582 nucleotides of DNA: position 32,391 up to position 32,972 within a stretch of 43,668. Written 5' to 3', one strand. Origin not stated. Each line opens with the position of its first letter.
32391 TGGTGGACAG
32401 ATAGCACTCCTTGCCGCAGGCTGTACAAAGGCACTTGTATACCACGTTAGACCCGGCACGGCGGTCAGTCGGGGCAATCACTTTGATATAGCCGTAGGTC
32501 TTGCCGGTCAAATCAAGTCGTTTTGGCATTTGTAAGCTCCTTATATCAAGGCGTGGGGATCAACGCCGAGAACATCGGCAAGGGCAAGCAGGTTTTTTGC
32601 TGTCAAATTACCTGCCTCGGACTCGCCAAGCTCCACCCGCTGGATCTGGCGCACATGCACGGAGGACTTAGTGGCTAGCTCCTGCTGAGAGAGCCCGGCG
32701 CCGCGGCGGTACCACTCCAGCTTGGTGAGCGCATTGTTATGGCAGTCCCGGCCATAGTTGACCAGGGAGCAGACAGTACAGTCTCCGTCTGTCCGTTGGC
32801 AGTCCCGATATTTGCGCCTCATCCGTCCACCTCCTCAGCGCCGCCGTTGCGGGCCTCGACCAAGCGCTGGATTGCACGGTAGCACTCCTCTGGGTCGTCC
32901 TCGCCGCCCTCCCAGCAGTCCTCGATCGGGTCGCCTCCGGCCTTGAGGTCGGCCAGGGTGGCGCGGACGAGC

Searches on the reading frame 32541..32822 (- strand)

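Call 61: search_protein_families(library=pfam, proteins=[window:32541-32822:-], max_evalue=0.001)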
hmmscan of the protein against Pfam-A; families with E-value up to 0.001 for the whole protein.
window:32541-32822:- (93 aa): 2 families
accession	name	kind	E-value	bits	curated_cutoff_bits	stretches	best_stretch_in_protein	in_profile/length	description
PF01381.28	HTH_3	-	5.7e-10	39.5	23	1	35-90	1-53/55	Helix-turn-helix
PF13560.12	HTH_31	-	5.5e-07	30.2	27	1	35-90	6-59/64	Helix-turn-helix domain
